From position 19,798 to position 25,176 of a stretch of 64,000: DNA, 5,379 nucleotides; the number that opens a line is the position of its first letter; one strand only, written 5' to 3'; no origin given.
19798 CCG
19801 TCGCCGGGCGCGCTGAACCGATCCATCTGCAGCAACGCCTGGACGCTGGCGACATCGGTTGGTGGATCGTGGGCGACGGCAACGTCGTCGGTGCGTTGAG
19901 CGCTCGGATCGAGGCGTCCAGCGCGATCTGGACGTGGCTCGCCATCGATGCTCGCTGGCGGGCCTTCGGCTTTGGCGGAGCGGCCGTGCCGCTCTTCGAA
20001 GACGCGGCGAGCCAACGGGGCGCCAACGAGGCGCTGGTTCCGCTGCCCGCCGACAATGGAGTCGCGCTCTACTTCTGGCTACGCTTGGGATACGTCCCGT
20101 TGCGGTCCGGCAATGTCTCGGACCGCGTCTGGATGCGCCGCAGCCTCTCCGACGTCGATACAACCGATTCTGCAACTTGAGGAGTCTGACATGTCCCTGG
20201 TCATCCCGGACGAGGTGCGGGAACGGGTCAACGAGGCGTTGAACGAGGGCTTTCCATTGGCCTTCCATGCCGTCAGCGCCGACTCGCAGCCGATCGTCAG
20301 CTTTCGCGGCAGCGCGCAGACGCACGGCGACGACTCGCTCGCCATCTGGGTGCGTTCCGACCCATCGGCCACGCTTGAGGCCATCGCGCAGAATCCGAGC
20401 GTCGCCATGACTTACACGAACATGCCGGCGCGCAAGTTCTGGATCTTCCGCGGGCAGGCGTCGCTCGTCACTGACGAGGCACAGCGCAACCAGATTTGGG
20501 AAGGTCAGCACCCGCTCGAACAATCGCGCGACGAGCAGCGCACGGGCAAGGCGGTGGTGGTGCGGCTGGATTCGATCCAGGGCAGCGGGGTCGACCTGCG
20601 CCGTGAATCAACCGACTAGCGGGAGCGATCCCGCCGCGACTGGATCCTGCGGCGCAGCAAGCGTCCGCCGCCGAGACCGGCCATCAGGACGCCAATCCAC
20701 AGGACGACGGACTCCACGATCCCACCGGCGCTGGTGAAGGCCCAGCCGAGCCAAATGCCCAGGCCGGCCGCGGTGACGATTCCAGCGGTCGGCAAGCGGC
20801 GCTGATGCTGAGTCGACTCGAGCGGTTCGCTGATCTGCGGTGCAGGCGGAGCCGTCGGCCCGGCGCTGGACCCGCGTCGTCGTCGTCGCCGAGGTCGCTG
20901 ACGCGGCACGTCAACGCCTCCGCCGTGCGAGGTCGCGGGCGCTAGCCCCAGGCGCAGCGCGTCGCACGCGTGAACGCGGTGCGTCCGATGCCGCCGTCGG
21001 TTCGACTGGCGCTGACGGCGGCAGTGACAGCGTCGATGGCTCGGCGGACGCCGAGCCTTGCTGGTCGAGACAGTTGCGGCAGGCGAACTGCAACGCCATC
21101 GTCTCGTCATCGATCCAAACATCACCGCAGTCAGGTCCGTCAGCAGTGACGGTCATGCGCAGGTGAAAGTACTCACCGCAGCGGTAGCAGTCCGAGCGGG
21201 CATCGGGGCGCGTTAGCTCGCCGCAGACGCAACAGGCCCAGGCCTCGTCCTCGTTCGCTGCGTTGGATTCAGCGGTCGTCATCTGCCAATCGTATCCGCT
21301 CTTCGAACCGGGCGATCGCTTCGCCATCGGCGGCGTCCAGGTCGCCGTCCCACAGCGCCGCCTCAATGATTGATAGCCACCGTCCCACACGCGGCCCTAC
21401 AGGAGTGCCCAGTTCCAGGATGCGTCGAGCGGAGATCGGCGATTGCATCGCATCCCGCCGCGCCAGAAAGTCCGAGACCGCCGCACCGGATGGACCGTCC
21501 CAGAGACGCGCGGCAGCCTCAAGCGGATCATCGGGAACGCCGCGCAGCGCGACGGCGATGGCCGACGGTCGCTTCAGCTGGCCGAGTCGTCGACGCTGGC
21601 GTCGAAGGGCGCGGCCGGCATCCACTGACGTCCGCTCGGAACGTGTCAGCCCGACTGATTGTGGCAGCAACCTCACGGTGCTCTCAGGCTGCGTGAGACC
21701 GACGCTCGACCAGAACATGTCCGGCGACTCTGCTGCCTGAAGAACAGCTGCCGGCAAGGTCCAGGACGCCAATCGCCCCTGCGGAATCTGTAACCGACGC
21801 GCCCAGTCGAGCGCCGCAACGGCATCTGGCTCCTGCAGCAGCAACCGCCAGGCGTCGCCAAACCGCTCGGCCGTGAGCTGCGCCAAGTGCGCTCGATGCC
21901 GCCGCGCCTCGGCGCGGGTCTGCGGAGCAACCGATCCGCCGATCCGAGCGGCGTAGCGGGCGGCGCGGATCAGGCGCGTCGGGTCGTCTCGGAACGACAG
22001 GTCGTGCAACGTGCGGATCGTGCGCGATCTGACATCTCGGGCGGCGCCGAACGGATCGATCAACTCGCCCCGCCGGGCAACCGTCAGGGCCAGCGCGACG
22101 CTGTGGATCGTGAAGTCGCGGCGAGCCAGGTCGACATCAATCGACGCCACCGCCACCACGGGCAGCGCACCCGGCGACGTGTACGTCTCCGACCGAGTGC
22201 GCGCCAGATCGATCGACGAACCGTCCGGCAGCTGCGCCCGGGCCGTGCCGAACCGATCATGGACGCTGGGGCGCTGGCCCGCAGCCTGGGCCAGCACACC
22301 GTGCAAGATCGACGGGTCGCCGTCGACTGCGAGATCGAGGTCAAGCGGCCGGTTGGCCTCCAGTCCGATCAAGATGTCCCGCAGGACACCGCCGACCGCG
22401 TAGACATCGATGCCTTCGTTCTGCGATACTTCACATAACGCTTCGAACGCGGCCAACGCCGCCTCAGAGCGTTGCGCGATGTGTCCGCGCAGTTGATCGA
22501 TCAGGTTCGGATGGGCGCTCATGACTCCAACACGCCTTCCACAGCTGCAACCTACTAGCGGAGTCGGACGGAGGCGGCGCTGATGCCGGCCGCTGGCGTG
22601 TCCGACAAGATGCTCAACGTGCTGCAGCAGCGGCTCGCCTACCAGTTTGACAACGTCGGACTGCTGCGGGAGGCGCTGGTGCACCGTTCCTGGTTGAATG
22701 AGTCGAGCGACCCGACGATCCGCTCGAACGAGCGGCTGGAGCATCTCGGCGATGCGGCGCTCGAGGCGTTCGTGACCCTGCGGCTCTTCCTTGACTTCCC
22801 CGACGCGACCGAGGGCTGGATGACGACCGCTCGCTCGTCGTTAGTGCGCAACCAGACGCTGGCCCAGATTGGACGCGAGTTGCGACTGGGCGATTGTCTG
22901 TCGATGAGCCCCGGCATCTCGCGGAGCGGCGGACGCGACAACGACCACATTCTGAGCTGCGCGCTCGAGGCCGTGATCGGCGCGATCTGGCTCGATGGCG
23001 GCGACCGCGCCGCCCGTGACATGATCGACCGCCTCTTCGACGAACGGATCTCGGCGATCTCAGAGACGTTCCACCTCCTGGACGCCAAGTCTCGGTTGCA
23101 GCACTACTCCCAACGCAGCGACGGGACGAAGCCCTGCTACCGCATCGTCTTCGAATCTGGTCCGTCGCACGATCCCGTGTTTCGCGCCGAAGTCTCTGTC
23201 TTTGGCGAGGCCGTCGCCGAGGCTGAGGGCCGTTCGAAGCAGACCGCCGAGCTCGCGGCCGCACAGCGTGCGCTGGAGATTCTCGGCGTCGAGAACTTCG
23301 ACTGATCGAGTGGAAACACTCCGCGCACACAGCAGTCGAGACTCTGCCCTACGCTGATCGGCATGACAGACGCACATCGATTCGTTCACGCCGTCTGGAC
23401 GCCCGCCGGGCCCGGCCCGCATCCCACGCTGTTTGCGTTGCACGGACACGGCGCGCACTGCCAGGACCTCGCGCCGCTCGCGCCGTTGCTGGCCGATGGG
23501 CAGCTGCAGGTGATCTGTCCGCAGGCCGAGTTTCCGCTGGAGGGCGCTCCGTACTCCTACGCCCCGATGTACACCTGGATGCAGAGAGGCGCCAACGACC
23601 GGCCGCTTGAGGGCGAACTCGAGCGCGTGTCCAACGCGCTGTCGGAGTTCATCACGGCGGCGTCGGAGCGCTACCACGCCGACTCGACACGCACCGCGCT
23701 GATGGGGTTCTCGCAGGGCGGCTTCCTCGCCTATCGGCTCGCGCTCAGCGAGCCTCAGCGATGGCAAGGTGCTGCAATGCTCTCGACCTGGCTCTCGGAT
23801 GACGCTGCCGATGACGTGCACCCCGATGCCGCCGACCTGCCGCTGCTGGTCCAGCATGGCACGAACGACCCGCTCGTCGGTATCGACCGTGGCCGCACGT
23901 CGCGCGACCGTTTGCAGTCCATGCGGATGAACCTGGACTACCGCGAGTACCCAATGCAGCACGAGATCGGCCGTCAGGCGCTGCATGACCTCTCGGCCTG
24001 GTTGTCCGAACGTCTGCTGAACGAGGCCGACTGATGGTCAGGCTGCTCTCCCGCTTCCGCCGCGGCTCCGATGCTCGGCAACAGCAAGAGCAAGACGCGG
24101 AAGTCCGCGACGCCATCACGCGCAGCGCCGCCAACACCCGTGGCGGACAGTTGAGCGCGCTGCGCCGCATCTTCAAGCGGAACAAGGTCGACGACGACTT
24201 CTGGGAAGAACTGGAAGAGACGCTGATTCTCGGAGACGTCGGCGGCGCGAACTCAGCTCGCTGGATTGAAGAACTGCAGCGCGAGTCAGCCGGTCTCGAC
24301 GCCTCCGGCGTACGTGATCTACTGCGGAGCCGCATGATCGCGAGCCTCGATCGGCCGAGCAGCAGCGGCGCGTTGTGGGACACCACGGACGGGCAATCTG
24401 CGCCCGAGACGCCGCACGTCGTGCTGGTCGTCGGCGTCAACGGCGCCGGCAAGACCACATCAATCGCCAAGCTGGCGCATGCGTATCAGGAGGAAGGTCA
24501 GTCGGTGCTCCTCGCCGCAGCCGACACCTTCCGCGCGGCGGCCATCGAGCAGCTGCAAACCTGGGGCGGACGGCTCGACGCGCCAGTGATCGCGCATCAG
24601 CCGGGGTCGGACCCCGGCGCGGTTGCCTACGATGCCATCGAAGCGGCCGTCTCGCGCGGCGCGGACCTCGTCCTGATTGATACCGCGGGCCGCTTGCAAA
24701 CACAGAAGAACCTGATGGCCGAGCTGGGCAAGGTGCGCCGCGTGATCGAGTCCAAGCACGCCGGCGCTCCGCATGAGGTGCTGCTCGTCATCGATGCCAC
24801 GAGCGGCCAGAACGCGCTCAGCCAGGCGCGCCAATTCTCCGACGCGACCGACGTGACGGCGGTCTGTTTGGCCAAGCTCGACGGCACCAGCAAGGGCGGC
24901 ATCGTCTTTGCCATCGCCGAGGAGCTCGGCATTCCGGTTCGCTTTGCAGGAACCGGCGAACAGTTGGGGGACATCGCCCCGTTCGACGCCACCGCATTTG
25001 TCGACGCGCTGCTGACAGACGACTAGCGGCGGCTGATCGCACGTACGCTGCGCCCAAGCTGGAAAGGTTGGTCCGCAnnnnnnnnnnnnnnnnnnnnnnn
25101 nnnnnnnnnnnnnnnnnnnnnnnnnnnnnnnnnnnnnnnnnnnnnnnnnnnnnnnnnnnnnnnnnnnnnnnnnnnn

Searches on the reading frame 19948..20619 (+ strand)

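Call 77: search_protein_families(library=pfam, proteins=[window:19948-20619:+])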
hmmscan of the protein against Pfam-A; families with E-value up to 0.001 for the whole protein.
window:19948-20619:+ (223 aa): 2 families
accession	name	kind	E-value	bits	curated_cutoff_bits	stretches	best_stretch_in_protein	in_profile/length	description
PF01243.27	PNPOx_N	-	4.8e-05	24.2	28.1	1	106-191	17-98/120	Pyridoxamine 5'-phosphate oxidase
PF16242.11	Pyrid_ox_like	-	0.00026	21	28.8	1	133-185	43-96/149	Pyridoxamine 5'-phosphate oxidase like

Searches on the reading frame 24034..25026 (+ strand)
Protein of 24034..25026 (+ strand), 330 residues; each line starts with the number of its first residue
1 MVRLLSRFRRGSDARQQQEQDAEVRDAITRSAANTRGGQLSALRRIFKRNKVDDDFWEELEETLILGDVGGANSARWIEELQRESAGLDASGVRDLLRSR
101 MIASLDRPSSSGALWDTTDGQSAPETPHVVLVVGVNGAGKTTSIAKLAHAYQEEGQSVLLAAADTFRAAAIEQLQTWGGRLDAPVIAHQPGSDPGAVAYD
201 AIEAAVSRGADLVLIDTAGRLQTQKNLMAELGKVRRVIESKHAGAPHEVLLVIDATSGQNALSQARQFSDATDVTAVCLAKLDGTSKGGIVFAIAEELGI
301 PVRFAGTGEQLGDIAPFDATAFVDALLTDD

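Call 77: search_protein_families(library=pfam, proteins=[window:24034-25026:+])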
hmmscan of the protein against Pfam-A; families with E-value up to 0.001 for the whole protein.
window:24034-25026:+ (330 aa): 9 families
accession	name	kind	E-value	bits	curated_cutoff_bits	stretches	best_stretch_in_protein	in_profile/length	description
PF00448.28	SRP54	-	3.9e-75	252.2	22.7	1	127-327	1-195/196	SRP54-type protein, GTPase domain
PF13604.12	AAA_30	-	3.7e-09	37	27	1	128-225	19-104/191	AAA domain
PF02881.24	SRP54_N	-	3.1e-06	27.7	22.4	1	41-87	7-57/75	SRP54-type protein, helical bundle domain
PF13401.12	AAA_22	-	3.4e-06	27.8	27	1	127-236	5-109/130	AAA domain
PF06414.18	Zeta_toxin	-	4.6e-06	26.6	22.3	1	121-214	10-100/199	Zeta toxin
PF13191.12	AAA_16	-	2.4e-05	25.4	32.6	1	125-255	22-140/167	AAA ATPase domain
PF25199.1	nSTAND_NTPase5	-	0.00019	21.7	34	1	121-176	35-92/145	Novel STAND NTPase 5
PF20720.3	nSTAND3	-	0.00048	20.3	27.2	0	125-159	15-49/155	Novel STAND NTPase 3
PF13245.12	AAA_19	-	0.00072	20.2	25.1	0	128-229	12-112/134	AAA domain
